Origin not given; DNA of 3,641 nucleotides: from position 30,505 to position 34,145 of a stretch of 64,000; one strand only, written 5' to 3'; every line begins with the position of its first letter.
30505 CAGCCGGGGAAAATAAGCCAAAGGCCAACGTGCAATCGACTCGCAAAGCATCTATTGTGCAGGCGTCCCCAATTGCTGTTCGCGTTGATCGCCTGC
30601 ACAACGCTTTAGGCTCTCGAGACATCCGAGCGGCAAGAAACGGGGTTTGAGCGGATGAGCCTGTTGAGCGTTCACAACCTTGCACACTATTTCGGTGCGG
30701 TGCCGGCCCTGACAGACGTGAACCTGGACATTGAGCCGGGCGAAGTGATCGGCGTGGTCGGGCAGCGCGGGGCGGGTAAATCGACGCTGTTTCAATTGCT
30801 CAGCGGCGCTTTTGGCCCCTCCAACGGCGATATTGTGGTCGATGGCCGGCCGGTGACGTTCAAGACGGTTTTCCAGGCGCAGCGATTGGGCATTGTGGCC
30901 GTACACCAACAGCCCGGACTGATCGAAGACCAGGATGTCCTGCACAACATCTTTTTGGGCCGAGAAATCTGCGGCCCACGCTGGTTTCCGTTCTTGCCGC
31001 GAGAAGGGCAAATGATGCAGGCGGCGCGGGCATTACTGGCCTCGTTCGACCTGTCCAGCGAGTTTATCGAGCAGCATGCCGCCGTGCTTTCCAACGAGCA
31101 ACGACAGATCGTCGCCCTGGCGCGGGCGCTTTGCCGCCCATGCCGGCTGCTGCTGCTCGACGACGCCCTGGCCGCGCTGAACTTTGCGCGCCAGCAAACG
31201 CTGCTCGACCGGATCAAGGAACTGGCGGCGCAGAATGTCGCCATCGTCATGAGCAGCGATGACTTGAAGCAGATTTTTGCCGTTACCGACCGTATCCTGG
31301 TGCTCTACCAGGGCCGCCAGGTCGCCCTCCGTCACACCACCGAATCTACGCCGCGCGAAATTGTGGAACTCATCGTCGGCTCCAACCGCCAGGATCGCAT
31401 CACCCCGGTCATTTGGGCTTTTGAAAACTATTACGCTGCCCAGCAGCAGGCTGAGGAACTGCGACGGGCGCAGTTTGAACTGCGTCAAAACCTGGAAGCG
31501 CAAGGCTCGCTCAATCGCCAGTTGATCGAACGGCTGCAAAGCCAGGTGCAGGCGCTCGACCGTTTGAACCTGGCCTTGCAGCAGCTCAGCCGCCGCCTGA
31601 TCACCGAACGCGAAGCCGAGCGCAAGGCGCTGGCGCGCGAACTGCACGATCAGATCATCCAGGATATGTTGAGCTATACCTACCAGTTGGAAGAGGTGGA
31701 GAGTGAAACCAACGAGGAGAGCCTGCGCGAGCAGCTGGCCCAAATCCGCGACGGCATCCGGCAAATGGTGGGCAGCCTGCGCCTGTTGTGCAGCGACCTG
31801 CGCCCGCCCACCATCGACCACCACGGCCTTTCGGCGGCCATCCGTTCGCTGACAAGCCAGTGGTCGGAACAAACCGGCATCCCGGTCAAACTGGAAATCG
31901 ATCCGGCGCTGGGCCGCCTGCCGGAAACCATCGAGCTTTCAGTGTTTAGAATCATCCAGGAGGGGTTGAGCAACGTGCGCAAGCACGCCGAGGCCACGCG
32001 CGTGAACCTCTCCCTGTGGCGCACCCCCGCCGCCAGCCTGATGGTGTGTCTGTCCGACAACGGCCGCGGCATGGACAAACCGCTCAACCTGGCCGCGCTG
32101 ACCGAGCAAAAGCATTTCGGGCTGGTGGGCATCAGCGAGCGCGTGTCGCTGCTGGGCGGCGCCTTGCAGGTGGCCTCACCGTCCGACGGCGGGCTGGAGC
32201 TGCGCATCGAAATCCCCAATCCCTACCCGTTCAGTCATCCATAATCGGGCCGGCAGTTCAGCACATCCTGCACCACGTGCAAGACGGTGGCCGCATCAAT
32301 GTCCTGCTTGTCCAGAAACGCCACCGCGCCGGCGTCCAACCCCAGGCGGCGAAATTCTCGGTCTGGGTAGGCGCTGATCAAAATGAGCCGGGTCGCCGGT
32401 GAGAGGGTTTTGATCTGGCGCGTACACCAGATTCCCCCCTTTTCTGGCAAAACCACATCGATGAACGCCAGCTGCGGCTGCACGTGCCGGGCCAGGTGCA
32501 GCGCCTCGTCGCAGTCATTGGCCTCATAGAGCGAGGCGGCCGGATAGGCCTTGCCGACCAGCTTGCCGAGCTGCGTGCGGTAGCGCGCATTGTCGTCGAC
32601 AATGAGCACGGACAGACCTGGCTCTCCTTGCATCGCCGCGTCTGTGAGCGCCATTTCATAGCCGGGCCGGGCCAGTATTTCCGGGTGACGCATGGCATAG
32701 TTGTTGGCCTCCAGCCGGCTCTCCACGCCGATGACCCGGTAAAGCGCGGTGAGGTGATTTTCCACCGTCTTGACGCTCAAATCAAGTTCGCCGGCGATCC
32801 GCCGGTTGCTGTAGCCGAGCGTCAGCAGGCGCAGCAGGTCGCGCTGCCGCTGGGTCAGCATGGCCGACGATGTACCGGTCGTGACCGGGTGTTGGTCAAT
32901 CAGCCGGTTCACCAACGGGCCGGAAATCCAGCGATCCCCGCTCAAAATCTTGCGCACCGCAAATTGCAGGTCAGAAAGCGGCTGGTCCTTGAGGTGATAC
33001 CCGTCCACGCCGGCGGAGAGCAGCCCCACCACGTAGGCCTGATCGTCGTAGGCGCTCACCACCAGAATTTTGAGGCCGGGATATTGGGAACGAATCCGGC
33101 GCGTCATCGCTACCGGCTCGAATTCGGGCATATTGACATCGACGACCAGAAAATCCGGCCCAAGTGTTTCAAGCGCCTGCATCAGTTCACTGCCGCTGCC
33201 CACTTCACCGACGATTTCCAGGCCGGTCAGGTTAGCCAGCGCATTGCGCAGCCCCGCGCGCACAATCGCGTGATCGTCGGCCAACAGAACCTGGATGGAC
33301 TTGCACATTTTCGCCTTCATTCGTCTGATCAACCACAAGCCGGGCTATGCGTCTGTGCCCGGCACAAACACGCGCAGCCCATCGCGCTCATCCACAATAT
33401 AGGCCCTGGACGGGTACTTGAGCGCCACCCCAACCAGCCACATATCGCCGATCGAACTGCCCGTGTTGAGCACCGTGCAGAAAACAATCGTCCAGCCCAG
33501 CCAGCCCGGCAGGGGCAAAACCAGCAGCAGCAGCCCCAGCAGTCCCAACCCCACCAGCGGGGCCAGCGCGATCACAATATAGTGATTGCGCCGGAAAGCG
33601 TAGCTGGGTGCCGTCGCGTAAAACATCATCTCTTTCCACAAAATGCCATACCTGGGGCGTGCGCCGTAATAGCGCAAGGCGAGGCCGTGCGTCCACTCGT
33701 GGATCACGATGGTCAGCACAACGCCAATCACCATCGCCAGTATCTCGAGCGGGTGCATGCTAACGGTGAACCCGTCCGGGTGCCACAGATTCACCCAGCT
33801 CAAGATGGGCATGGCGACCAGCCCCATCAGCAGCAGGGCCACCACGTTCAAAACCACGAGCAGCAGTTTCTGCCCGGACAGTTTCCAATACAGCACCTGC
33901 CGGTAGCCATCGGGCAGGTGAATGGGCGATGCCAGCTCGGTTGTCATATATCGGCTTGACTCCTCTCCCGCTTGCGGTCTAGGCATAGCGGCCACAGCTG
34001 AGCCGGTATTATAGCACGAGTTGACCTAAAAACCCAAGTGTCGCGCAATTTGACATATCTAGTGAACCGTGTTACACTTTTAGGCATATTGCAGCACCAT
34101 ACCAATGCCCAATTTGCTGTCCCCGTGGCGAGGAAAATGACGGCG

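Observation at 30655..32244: Histidine kinase whose only sensor domain is a degenerate ABC-transporter ATPase domain, encoded right after a complete sugar ABC importer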

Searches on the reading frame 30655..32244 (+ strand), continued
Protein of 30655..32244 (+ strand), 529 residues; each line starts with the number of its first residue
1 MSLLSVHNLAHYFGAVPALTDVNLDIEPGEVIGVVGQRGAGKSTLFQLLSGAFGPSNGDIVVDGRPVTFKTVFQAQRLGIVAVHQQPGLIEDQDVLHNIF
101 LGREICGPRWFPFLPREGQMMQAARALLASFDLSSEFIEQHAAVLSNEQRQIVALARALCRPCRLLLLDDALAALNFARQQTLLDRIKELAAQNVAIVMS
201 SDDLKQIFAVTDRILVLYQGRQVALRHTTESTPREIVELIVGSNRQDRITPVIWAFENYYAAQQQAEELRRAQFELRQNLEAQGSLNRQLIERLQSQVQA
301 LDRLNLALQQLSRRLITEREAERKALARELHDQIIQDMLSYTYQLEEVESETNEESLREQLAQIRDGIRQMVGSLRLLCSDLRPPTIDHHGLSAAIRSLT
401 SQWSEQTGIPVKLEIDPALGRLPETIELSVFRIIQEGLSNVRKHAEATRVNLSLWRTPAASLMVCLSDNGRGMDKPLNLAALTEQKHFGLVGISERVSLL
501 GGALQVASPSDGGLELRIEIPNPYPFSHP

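Call 67: find_encoding_contigs(protein=P0397, flank=9000, max_places=2)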
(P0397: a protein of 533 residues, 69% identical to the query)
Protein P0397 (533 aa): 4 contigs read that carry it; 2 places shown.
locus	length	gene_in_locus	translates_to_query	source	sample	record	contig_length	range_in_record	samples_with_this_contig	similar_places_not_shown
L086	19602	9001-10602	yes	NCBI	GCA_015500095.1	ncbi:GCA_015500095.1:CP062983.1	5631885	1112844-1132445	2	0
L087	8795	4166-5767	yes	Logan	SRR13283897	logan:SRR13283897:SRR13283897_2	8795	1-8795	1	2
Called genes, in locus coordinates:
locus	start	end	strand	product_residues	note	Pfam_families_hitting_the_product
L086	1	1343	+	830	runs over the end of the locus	PF12704:MacB_PCD, PF02687:FtsX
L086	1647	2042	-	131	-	PF06983:3-dmu-9_3-mt (faint)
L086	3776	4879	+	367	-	PF00532:Peripla_BP_1, PF13407:Peripla_BP_4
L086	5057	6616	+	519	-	PF00005:ABC_tran, PF13304:AAA_21 (faint), PF00005:ABC_tran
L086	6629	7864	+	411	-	PF02653:BPD_transp_2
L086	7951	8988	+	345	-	PF00072:Response_reg, PF00196:GerE, PF08281:Sigma70_r4_2 (faint), PF00072:Response_reg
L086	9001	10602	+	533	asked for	PF00005:ABC_tran, PF07730:HisKA_3, PF02518:HATPase_c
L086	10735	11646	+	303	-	PF02311:AraC_binding, PF12833:HTH_18, PF00165:HTH_AraC (weak)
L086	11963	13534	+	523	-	PF00135:COesterase, PF20434:BD-FAE, PF07859:Abhydrolase_3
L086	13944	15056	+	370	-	PF01408:GFO_IDH_MocA, PF21252:Glyco_hydro_109_C (faint)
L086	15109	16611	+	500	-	PF00884:Sulfatase, PF01663:Phosphodiest (weak), PF16347:SGSH_C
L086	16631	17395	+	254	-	PF04909:Amidohydro_2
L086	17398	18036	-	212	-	PF00072:Response_reg, PF04545:Sigma70_r4 (weak), PF08281:Sigma70_r4_2, PF00196:GerE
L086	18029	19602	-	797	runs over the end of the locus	PF08448:PAS_4, PF08448:PAS_4, PF08447:PAS_3, PF01590:GAF, PF13185:GAF_2, PF13492:GAF_3 (weak), PF07730:HisKA_3, PF02518:HATPase_c, +2 more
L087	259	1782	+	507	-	PF00005:ABC_tran, PF13304:AAA_21 (faint), PF00005:ABC_tran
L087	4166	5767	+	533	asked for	PF00005:ABC_tran, PF07730:HisKA_3, PF02518:HATPase_c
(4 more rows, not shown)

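Call 68: find_encoding_contigs(protein=P0122, flank=9000, max_places=3)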
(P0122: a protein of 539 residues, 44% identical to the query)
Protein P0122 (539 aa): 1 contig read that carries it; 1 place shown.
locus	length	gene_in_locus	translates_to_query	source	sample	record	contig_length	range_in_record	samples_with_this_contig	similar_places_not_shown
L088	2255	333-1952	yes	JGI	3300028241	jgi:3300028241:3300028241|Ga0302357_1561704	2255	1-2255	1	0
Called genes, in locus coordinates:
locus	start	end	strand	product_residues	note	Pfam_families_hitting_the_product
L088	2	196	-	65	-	?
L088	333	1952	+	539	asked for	PF00005:ABC_tran, PF07730:HisKA_3, PF02518:HATPase_c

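Call 76: predict_structure(alignment_id=A3)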
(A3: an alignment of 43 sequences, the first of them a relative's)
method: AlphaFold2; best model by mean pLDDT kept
length: 536 residues; sequences in the alignment: 43
mean_pLDDT: 76.1   pTM: 0.49
mean pLDDT of the five models: 76.1, 75.3, 72.4, 70.4, 70.4
residues with pLDDT >= 90: 97; 70-90: 268; 50-70: 149; < 50: 22
segments of 3 or more residues with pLDDT < 50: 281-283, 522-536
pLDDT, mean of each block of 10 residues (from residue 1): 93 89 93 88 92 92 86 89 85 78 53 66 85 86 89 89 87 75 89 92 86 91 91 81 57 59 63 56 51 55 56 60 66 74 77 80 78 64 61 84 86 80 80 82 82 84 81 54 64 73 78 82 42 41
secondary structure, 60 per line:
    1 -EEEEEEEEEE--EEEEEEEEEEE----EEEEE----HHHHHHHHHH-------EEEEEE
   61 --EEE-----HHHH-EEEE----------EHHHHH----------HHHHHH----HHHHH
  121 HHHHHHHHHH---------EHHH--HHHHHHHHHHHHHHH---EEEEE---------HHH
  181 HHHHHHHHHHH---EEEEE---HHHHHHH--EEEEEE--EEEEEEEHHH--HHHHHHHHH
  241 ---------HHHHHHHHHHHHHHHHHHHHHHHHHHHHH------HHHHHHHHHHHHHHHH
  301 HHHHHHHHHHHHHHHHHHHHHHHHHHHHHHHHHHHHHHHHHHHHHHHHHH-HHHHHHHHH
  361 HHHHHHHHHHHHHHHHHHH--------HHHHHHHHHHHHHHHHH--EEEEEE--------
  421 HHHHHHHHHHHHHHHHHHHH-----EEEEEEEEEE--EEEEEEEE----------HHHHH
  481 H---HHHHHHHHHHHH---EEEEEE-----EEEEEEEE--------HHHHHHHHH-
elements in order: E2-11 E14-24 E29-33 H38-47 E55-60 E63-65 H71-74 E76-79 H91-95 H106-111 H116-130 H146-160 E164-168 H178-191 E195-199 H203-209 E212-217 E220-226 H232-240 H250-278 H285-350 H352-379 H388-404 E407-412 H421-440 E446-455 E458-465 H476-481 H485-496 E500-505 E511-518 H527-535

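Call 78: fold_search(model_id=the predicted structure, library=pdb)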
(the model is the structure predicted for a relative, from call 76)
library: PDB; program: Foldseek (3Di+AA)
matches with E <= 10: 1643; with E <= 0.001: 1410
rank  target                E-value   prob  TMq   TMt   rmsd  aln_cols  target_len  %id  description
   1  3puv_B                3.6e-16  1.00  0.37  0.54   3.1       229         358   24  Crystal Structure of an outward-facing MBP-Maltose transporter complex bound to ADP-VO4 (released 2011-08-10)
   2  9bcr_D                5.9e-16  1.00  0.38  0.53   4.2       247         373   23  Cryo-EM structure of a bacterial prototype ATP-binding cassette transporter MalFGK2. (released 2025-04-30)
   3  4khz_B                9.2e-16  1.00  0.38  0.54   4.2       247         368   23  Crystal structure of the maltose-binding protein/maltose transporter complex in an pre-translocation conformation boun (released 2013-10-23)
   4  2r6g_A                1.1e-15  1.00  0.37  0.53   3.1       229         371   24  The Crystal Structure of the E. coli Maltose Transporter (released 2007-11-27)
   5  3puy_B                1.4e-15  1.00  0.37  0.54   3.7       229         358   24  Crystal Structure of an outward-facing MBP-Maltose transporter complex bound to AMP-PNP after crystal soaking of the p (released 2011-05-18)
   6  3rlf_B                1.4e-15  1.00  0.36  0.51   3.7       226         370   23  Crystal structure of the maltose-binding protein/maltose transporter complex in an outward-facing conformation bound t (released 2011-08-10)
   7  9j4r_B                1.7e-15  1.00  0.36  0.55   2.8       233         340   22  Cryo-EM structure of ferric ion importer, FbpBC, from Thermus thermophilus (released 2025-08-13)
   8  2r6g_B                2.2e-15  1.00  0.37  0.52   3.1       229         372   24  The Crystal Structure of the E. coli Maltose Transporter (released 2007-11-27)
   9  3tif_B                4.2e-15  1.00  0.38  0.83   3.2       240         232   22  Dimeric structure of a post-hydrolysis state of the ATP-binding cassette MJ0796 bound to ADP and Pi (released 2012-03-21)
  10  4yms_A                4.2e-15  1.00  0.38  0.79   3.9       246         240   20  Crystal structure of an amino acid ABC transporter (released 2015-04-22)
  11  6zg3_F                4.2e-15  1.00  0.38  0.69   8.4       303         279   21  the structure of ECF PanT transporter in a complex with a nanobody (released 2021-03-03)
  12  2awn_B                5.0e-15  1.00  0.38  0.53   4.1       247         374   23  Crystal structure of the ADP-Mg-bound E. Coli MALK (Crystallized with ATP-Mg) (released 2005-12-13)
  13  4tqu_S                5.0e-15  1.00  0.37  0.53   4.3       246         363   22  Crystal structure of a bacterial ABC transporter involved in the import of the acidic polysaccharide alginate (released 2015-07-22)
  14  1gaj                  6.9e-15  1.00  0.37  0.73   6.1       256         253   18  CRYSTAL STRUCTURE OF A NUCLEOTIDE-FREE ATP-BINDING CASSETTE FROM AN ABC TRANSPORTER (released 2001-07-18)
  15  8zx1_A                7.3e-15  1.00  0.36  0.51   3.8       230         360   19  Cryo-EM structure of E.coli spermidine transporter PotABC in nanodisc (released 2024-10-09)
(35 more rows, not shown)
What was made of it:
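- It still models as an NBD (calls 76, 78) and stays in the cassette, including in a complete cultured genome (call 67).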

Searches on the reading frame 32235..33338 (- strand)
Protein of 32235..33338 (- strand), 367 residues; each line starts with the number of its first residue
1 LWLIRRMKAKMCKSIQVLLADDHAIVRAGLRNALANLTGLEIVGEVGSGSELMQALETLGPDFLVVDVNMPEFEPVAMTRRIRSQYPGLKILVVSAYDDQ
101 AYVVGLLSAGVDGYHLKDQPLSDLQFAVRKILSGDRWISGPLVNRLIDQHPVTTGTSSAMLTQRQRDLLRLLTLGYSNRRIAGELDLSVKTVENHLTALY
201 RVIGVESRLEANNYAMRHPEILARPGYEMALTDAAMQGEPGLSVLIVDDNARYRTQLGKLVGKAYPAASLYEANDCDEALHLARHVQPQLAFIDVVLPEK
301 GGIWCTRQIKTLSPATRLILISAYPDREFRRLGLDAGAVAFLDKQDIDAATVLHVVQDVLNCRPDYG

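Call 3: search_protein_families(library=pfam, proteins=[window:32235-33338:-], max_evalue=0.01)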
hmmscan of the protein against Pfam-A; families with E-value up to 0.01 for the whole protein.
window:32235-33338:- (367 aa): 4 families
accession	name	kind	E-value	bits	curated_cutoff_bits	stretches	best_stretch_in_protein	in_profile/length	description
PF00072.30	Response_reg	-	2.2e-37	128.1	30.2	2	17-128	1-110/111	Response regulator receiver domain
PF00196.25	GerE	-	2e-13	50.2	23.5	1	160-214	2-56/57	Bacterial regulatory proteins, luxR family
PF08281.18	Sigma70_r4_2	-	4.6e-06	26.6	25.7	1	159-197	9-48/54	Sigma-70, region 4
PF13936.12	HTH_38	-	0.0064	16.6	27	0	168-196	13-41/44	Helix-turn-helix domain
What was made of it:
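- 32235..33338 (-): Response regulator REC-GerE-REC. The likely start is 33320 or 33308. It is convergent with the kinase and overlaps it by 10 nt. Pfam: two Response_reg stretches plus GerE (call 3).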

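Call 4: search_protein_families(library=ncbifam, proteins=[window:32235-33338:-], max_evalue=0.01)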
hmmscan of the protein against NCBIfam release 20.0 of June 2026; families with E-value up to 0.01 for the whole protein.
window:32235-33338:- (367 aa): 103 families (the best 25 are shown)
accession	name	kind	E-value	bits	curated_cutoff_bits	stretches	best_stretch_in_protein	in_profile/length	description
NF052445.1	RespRegMctR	equivalog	2.7e-47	160.8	300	2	15-218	2-202/205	two-component system response regulator MctR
NF011896.0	PRK15369.1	equivalog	4.7e-44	150.5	242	2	13-217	2-206/211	two component system response regulator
NF007935.0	PRK10651.1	equivalog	4.7e-43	146.9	250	2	14-217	6-212/216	two-component system response regulator NarL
NF007018.1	PRK09483.1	equivalog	1.5e-38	132.6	280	2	15-218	2-206/217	UvrY/SirA/GacA family response regulator transcription factor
NF047785.1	respo_reg_MadR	equivalog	2.4e-37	128.3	300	2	15-216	1-204/209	MadR family response regulator transcription factor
NF007708.0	PRK10403.1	equivalog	4.5e-32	111.2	343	1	13-211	5-204/215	nitrate/nitrite response regulator protein NarP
NF007403.0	PRK09935.1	equivalog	2.3e-30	105.8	271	2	13-218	2-207/210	fimbria biosynthesis transcriptional regulator FimZ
NF041830.1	RR_TF_ErdR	exception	5.3e-28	98.2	390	1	16-211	3-201/213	response regulator transcription factor ErdR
NF007419.0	PRK09958.1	equivalog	2.3e-25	89.4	251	2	18-217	4-200/204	acid-sensing system DNA-binding response regulator EvgA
NF041367.1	CheY_Halo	equivalog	6.6e-25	87.7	200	2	244-359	1-113/114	chemotaxis protein CheY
NF001965.0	PRK00742.1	subfamily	1e-23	84.2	293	2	13-98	2-86/357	chemotaxis-specific protein-glutamate methyltransferase CheB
NF007685.0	PRK10360.1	equivalog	2.7e-21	76.3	258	1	15-210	2-187/196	response regulator transcription factor UhpA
NF008098.0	PRK10840.1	equivalog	3.1e-21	75.9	235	1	14-214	3-204/216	response regulator transcription factor RcsB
TIGR01818.1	ntrC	equivalog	1.1e-20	73.8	558.6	2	17-124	1-106/463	nitrogen regulation protein NR(I)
NF041733.1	resp_reg_CseB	equivalog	2.3e-20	72.9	350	2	16-132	2-115/228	two-component system response regulator CseB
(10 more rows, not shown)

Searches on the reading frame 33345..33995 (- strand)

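Call 3: search_protein_families(library=pfam, proteins=[window:33345-33995:-], max_evalue=0.01)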
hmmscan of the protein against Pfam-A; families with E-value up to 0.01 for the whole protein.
window:33345-33995:- (216 aa): 1 family
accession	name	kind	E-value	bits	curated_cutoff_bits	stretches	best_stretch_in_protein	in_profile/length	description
PF11667.14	DUF3267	-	1.3e-23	83.8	27.1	1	93-199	2-108/108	Putative zincin peptidase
